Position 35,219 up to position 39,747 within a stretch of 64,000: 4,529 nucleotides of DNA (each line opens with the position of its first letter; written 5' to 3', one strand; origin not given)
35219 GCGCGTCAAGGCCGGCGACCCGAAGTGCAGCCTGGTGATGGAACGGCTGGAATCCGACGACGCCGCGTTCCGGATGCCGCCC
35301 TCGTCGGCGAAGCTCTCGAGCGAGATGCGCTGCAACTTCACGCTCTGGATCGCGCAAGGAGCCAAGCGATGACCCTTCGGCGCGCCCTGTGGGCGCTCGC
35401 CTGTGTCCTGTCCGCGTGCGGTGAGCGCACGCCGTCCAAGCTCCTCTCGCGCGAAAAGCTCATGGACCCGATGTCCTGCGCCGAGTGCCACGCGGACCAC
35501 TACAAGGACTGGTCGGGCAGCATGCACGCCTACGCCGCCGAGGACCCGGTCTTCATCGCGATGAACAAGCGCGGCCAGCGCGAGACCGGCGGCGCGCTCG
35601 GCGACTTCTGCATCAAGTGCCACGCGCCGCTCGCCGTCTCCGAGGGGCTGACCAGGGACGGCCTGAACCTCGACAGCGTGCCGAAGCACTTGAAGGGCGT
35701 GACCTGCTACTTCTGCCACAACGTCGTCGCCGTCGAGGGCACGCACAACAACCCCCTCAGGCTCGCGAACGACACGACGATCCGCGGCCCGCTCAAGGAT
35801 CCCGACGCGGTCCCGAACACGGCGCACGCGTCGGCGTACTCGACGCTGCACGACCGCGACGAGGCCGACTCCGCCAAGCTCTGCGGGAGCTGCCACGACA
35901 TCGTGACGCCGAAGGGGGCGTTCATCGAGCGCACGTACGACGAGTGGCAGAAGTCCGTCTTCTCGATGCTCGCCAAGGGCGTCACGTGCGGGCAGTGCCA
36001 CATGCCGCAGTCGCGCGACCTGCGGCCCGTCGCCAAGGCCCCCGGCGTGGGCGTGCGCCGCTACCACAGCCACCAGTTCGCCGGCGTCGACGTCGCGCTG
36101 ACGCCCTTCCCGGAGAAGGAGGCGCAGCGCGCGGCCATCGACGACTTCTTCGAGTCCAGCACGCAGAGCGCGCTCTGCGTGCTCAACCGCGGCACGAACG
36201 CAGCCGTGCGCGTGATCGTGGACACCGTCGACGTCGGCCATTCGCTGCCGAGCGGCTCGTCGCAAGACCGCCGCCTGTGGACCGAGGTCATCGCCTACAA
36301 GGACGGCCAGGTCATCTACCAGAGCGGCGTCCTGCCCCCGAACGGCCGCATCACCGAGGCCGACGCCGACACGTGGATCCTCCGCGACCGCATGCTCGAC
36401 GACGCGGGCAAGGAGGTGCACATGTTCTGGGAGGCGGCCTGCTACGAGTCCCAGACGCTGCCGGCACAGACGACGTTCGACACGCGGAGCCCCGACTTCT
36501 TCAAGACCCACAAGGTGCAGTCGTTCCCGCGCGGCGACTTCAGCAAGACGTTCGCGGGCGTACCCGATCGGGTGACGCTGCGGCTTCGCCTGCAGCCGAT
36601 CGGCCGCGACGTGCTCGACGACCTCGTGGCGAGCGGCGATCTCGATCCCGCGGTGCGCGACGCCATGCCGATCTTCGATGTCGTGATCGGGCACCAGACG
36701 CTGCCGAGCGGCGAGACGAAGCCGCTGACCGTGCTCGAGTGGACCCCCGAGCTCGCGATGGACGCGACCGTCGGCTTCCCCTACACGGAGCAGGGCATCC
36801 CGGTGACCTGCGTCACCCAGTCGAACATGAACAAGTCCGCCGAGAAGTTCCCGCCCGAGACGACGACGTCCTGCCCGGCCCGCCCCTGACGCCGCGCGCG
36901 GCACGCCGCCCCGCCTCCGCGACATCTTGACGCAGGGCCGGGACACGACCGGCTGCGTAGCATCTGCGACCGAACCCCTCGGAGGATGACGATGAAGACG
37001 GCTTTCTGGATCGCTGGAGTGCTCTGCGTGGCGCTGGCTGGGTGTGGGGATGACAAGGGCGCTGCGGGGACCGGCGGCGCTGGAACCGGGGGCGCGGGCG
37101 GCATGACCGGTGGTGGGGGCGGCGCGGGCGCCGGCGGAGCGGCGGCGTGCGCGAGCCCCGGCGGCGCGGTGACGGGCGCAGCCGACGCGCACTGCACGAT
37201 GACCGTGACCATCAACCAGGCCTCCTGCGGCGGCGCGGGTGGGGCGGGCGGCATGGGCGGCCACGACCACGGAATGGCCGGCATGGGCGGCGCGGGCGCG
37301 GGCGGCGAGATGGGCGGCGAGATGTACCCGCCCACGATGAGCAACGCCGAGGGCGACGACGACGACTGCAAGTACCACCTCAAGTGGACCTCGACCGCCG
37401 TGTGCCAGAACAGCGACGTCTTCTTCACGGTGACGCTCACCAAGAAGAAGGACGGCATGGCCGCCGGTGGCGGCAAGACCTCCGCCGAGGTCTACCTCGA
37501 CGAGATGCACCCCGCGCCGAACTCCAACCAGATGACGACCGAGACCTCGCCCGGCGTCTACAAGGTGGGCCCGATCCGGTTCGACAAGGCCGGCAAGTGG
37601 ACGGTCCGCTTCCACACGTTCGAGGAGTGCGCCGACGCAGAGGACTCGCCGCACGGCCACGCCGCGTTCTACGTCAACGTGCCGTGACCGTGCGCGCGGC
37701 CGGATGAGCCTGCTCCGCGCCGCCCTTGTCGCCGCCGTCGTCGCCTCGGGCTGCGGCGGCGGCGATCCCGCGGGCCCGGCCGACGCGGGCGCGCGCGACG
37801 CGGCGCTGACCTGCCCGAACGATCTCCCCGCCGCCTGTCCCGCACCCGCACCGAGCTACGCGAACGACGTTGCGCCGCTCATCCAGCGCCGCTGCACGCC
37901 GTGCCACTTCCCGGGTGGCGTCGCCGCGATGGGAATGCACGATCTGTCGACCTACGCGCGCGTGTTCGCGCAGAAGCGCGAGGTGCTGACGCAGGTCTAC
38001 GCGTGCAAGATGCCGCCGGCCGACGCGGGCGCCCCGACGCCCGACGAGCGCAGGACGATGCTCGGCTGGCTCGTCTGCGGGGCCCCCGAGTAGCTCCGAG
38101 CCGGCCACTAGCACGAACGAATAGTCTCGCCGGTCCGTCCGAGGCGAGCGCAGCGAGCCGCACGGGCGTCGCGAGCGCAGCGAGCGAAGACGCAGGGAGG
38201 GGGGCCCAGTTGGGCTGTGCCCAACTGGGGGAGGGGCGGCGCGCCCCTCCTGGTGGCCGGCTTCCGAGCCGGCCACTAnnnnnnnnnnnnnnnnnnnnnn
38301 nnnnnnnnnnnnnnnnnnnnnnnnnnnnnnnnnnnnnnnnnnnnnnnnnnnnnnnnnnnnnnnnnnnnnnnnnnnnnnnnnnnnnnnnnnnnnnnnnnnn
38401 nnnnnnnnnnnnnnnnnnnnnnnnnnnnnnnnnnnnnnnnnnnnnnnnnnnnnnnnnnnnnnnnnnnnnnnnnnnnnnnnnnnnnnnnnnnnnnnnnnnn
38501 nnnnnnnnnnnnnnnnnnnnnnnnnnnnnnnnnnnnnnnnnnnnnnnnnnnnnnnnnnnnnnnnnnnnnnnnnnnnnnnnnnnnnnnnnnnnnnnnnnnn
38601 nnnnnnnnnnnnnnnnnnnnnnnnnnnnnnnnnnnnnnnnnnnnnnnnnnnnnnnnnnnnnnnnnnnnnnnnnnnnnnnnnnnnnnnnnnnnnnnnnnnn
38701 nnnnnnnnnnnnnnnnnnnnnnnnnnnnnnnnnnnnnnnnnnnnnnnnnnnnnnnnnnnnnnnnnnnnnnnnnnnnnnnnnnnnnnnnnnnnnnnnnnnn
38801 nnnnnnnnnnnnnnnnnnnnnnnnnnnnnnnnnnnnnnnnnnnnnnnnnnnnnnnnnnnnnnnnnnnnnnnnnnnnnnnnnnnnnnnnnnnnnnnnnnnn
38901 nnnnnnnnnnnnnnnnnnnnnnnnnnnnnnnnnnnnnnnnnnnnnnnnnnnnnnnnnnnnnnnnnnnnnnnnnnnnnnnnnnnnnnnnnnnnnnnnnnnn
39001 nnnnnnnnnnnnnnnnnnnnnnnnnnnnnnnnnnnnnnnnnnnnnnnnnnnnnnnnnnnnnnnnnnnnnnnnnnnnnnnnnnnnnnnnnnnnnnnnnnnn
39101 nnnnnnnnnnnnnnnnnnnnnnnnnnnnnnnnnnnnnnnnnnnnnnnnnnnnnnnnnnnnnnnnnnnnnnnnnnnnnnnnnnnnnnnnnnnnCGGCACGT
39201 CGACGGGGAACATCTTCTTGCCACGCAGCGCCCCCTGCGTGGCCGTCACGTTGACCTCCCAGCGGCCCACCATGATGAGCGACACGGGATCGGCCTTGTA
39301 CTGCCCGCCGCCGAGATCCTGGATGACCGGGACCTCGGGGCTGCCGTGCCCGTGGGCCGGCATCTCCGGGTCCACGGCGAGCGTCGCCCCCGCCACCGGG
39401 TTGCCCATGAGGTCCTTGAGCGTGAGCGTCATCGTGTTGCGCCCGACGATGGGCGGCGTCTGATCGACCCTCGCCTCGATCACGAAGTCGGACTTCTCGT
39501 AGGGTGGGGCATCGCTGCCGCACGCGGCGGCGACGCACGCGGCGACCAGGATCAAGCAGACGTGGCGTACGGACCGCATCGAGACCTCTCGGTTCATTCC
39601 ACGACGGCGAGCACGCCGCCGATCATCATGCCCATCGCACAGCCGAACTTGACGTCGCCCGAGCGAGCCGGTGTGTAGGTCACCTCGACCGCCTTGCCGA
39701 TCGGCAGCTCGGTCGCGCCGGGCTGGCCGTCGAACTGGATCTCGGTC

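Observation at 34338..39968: Eight-gene copper/haem envelope island inserted between murG and murC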

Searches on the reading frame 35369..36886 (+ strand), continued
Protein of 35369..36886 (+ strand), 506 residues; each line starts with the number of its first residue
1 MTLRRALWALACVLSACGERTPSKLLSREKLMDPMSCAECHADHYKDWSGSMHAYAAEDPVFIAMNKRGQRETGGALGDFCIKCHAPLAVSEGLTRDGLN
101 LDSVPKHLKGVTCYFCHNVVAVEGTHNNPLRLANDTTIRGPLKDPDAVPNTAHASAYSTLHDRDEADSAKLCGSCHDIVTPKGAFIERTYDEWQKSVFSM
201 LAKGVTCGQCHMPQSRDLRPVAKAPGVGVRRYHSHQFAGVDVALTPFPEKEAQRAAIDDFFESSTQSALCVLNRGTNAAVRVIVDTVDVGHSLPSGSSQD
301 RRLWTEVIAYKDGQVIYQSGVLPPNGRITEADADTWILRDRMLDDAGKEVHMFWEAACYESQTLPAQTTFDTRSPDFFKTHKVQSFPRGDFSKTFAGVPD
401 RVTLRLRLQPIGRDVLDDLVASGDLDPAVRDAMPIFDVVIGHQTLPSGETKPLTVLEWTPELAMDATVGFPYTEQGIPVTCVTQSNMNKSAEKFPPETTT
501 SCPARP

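Call 35: fold_search(model_id=the predicted structure, library=pdb)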
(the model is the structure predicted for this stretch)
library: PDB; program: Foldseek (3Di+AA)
matches with E <= 10: 378; with E <= 0.001: 1
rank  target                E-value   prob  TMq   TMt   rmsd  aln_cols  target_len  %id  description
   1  5ze8                  7.4e-13  1.00  0.53  0.68   5.3       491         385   17  Crystal structure of a penta-heme cytochrome c552 from Thermochromatium tepidum (released 2018-04-25)
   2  3isy                  4.1e-02  0.63  0.13  0.42   7.3       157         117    7  Crystal structure of an intracellular proteinase inhibitor (ipi, bsu11130) from bacillus subtilis at 2.61 A resolution (released 2009-09-15)
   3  4dbf_B                4.6e-02  0.06  0.09  0.14  20.7       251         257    8  Crystal structures of Cg1458 (released 2012-11-28)
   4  4lmh_A                4.9e-02  0.09  0.10  0.08  12.6       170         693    9  Crystal structure of the outer membrane decaheme cytochrome OmcA (released 2014-04-16)
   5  3syc                  7.9e-02  0.10  0.12  0.18  14.7       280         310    6  Crystal structure of the G protein-gated inward rectifier K+ channel GIRK2 (Kir3.2) D228N mutant (released 2011-10-12)
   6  7kb5_D                1.1e-01  0.09  0.12  0.14  13.7       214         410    8  Cryo-EM structure of the Sec complex from yeast, Sec63 FN3 and residues 210-216 mutated (released 2021-01-06)
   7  6m84                  1.2e-01  0.08  0.09  0.13  10.8       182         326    8  Crystal structure of cKir2.2 force open mutant in complex with PI(4,5)P2 (released 2019-09-04)
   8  3spg                  1.3e-01  0.07  0.08  0.12  14.6       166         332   10  Inward rectifier potassium channel Kir2.2 R186A mutant in complex with PIP2 (released 2011-08-24)
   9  4lmh_B                1.6e-01  0.06  0.10  0.08  12.0       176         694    7  Crystal structure of the outer membrane decaheme cytochrome OmcA (released 2014-04-16)
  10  5m5p_A                1.8e-01  0.33  0.15  0.05   6.1       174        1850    9  S. cerevisiae spliceosomal helicase Brr2 (271-end) in complex with the Jab/MPN domain of S. cerevisiae Prp8 (released 2016-12-07)
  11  4lmh_D                2.1e-01  0.04  0.09  0.07  12.5       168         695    8  Crystal structure of the outer membrane decaheme cytochrome OmcA (released 2014-04-16)
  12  5kuk                  2.2e-01  0.06  0.09  0.13  10.8       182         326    8  Crystal Structure of Inward Rectifier Kir2.2 K62W Mutant (released 2016-08-10)
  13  3lzf_H                2.5e-01  0.07  0.11  0.21  15.3       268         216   11  Crystal Structure of Fab 2D1 in Complex with the 1918 Influenza Virus Hemagglutinin (released 2010-04-07)
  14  3syp                  2.6e-01  0.07  0.10  0.15  14.4       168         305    8  Crystal structure of the G protein-gated inward rectifier K+ channel GIRK2 (Kir3.2) R201A mutant (released 2011-10-12)
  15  4lmh_C                2.6e-01  0.06  0.11  0.09  13.5       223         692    9  Crystal structure of the outer membrane decaheme cytochrome OmcA (released 2014-04-16)
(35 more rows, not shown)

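Call 36: find_encoding_contigs(protein=P0101, flank=10000, max_places=1)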
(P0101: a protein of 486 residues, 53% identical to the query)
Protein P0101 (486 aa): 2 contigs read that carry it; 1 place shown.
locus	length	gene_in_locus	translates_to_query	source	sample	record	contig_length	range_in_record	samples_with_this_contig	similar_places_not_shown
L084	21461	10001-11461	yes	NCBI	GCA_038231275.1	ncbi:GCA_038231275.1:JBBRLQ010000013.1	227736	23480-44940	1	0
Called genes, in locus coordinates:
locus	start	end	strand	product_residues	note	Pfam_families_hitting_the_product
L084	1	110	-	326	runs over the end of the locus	-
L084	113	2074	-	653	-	-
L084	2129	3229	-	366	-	-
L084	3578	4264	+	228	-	-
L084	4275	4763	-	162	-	-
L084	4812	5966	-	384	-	PF09084:NMT1, PF13379:NMT1_2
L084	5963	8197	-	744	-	-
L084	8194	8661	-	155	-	-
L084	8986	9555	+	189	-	-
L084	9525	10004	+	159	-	PF07635:PSCyt1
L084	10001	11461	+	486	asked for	PF22113:Mtrc-MtrF_II-IV_dom (faint), PF13435:Cytochrome_C554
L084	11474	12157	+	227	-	-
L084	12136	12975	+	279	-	PF00034:Cytochrom_C, PF13442:Cytochrome_CBB3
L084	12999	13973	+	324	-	-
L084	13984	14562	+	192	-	PF13578:Methyltransf_24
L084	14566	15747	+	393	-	PF25852:DUF6242_C (faint), PF15902:Sortilin-Vps10 (faint), PF02012:BNR (faint)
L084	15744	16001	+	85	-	PF02597:ThiS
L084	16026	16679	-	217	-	PF11937:DUF3455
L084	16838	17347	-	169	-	PF13115:YtkA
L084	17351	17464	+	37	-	-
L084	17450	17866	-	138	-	-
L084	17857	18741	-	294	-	-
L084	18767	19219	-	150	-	PF13115:YtkA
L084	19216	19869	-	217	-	-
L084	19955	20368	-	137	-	-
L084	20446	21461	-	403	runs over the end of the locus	-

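Call 55: search_protein_families(library=pfam, max_evalue=0.01, proteins=[L054:7414-8850:+, L024:8523-10001:+, L084:11474-12154:+, L084:12999-13970:+, L084:8986-9552:+])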
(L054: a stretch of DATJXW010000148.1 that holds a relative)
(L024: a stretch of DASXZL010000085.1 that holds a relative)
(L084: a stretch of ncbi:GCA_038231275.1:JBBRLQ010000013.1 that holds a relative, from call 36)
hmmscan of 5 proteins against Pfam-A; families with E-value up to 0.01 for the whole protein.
L054:7414-8850:+ (479 aa): 2 families
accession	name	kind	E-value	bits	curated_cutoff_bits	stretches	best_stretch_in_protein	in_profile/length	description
PF02012.26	BNR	-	2.6e-06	27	27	0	65-73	2-10/12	BNR/Asp-box repeat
PF15902.12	Sortilin-Vps10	-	5.1e-05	22.7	33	1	150-267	2-119/446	Sortilin, neurotensin receptor 3,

L024:8523-10001:+ (493 aa): 4 families
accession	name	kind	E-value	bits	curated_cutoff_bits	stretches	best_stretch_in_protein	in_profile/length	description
PF15902.12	Sortilin-Vps10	-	1.8e-09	37.4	33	2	102-221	5-111/446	Sortilin, neurotensin receptor 3,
PF13088.12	BNR_2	-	5.3e-07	29.7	31.4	1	100-277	84-258/277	BNR repeat-like domain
PF02012.26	BNR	-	0.00042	20.3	27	0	210-220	1-11/12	BNR/Asp-box repeat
PF24316.1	Tli3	-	0.0064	17.3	27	0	133-169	62-97/129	T6SS Tli3 immunity protein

L084:11474-12154:+ (227 aa): 0 families

L084:12999-13970:+ (324 aa): 0 families

L084:8986-9552:+ (189 aa): 0 families

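Call 79: search_protein_families(library=pfam, alignment_id=A4, max_evalue=0.00001)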
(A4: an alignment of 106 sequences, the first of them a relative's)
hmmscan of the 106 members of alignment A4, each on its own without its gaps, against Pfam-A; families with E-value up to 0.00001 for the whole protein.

A. member 1, L043:2470-3624:+ (385 aa): 1 family
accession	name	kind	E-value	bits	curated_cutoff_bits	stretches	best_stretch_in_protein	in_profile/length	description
PF03150.19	CCP_MauG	-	7e-39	134.3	25.6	1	48-202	2-147/149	Di-haem cytochrome c peroxidase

B. families by the number of members that match (of 106 scanned): 133 families (the first 25 are shown)
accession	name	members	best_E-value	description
PF00069.31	Pkinase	4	2e-34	Protein kinase domain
PF07714.23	PK_Tyr_Ser-Thr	4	2.4e-28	Protein tyrosine and serine/threonine kinase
PF07715.20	Plug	4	7.6e-23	TonB-dependent Receptor Plug Domain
PF10009.15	DUF2252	3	2.8e-63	Uncharacterized protein conserved in bacteria (DUF2252)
PF00593.30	TonB_dep_Rec_b-barrel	3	1.7e-33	TonB dependent receptor-like, beta-barrel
PF13649.12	Methyltransf_25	3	1.9e-12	Methyltransferase domain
PF15902.12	Sortilin-Vps10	3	4.1e-12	Sortilin, neurotensin receptor 3,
PF13489.12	Methyltransf_23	3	2.1e-11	Methyltransferase domain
PF13847.12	Methyltransf_31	3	9.4e-11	Methyltransferase domain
PF08241.18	Methyltransf_11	3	1.8e-10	Methyltransferase domain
PF08242.18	Methyltransf_12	3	1e-09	Methyltransferase domain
PF02353.26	CMAS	2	7.3e-71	Mycolic acid cyclopropane synthetase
PF00158.32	Sigma54_activat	2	4e-69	Sigma-54 interaction domain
PF00106.31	adh_short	2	3.1e-55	short chain dehydrogenase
PF13561.12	adh_short_C2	2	4.5e-50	Enoyl-(Acyl carrier protein) reductase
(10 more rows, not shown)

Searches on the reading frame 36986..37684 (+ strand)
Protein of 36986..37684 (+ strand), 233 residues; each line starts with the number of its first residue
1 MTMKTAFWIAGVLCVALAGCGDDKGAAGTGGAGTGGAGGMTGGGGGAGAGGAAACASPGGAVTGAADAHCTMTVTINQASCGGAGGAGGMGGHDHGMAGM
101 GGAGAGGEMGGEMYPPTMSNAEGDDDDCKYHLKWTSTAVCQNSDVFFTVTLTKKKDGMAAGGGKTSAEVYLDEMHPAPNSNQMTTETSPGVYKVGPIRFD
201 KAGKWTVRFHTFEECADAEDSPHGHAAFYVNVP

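Call 6: search_protein_families(library=pfam, max_evalue=0.1, proteins=[window:36986-37684:+])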
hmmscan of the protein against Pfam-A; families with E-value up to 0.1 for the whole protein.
window:36986-37684:+ (233 aa): 1 family
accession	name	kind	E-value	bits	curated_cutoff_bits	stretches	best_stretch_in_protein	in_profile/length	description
PF13115.11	YtkA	-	0.00083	20.4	25.9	1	142-210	19-85/85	YtkA-like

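Call 7: search_protein_families(library=ncbifam, max_evalue=0.1, proteins=[window:36986-37684:+])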
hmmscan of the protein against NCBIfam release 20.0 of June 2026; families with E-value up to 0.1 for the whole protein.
window:36986-37684:+ (233 aa): 0 families

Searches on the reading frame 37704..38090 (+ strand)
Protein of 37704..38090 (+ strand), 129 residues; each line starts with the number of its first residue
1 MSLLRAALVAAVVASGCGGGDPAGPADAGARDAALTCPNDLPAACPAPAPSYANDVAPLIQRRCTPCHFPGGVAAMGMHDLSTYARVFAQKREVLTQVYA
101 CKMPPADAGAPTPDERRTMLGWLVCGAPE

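Call 6: search_protein_families(library=pfam, max_evalue=0.1, proteins=[window:37704-38090:+])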
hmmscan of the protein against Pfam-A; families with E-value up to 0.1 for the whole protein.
window:37704-38090:+ (129 aa): 0 families

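Call 7: search_protein_families(library=ncbifam, max_evalue=0.1, proteins=[window:37704-38090:+])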
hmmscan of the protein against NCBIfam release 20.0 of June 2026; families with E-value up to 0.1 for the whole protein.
window:37704-38090:+ (129 aa): 1 family
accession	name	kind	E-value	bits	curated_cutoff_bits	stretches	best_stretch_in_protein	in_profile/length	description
NF051462.1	RoxC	equivalog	0.091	10.8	900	1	6-76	9-71/812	putative rubber dioxygenase RoxC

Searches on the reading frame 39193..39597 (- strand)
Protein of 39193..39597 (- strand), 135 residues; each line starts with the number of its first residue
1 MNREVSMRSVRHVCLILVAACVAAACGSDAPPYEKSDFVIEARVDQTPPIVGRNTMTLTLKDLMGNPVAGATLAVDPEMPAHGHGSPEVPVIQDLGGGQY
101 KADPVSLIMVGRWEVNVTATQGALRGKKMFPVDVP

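Call 6: search_protein_families(library=pfam, max_evalue=0.1, proteins=[window:39193-39597:-])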
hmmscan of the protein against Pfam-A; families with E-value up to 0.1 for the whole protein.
window:39193-39597:- (135 aa): 4 families
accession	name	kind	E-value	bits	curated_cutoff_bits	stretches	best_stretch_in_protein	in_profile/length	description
PF13115.11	YtkA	-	2.1e-10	41.6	25.9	1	40-117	9-84/85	YtkA-like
PF09134.16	Invasin_D3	-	0.0029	18.5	33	1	53-106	21-69/98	Invasin, domain 3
PF05751.16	FixH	-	0.0069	16.8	23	1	43-122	67-141/150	FixH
PF02369.22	Big_1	-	0.049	14.2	34.9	0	53-75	18-40/93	Bacterial Ig-like domain (group 1)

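Call 7: search_protein_families(library=ncbifam, max_evalue=0.1, proteins=[window:39193-39597:-])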
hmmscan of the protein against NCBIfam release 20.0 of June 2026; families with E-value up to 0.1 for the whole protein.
window:39193-39597:- (135 aa): 0 families

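Call 17: search_solved_structures(query=window:39193-39597:-, max_evalue=10, show_alignments=2)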
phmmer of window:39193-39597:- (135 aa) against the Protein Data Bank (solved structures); distinct sequences matched with E-value up to 10: 4.
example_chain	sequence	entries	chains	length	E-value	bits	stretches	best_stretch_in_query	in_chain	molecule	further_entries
4e9l_A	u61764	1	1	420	0.0003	23.9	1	45-72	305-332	Attaching and effacing protein, pathogenesis factor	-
1k12_A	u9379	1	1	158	0.028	17.6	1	55-124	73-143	LECTIN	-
1cwv_A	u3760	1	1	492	0.056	16.6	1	54-102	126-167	INVASIN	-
5ldy_A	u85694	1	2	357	1.5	12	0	53-80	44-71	Ig domain protein group 1 domain protein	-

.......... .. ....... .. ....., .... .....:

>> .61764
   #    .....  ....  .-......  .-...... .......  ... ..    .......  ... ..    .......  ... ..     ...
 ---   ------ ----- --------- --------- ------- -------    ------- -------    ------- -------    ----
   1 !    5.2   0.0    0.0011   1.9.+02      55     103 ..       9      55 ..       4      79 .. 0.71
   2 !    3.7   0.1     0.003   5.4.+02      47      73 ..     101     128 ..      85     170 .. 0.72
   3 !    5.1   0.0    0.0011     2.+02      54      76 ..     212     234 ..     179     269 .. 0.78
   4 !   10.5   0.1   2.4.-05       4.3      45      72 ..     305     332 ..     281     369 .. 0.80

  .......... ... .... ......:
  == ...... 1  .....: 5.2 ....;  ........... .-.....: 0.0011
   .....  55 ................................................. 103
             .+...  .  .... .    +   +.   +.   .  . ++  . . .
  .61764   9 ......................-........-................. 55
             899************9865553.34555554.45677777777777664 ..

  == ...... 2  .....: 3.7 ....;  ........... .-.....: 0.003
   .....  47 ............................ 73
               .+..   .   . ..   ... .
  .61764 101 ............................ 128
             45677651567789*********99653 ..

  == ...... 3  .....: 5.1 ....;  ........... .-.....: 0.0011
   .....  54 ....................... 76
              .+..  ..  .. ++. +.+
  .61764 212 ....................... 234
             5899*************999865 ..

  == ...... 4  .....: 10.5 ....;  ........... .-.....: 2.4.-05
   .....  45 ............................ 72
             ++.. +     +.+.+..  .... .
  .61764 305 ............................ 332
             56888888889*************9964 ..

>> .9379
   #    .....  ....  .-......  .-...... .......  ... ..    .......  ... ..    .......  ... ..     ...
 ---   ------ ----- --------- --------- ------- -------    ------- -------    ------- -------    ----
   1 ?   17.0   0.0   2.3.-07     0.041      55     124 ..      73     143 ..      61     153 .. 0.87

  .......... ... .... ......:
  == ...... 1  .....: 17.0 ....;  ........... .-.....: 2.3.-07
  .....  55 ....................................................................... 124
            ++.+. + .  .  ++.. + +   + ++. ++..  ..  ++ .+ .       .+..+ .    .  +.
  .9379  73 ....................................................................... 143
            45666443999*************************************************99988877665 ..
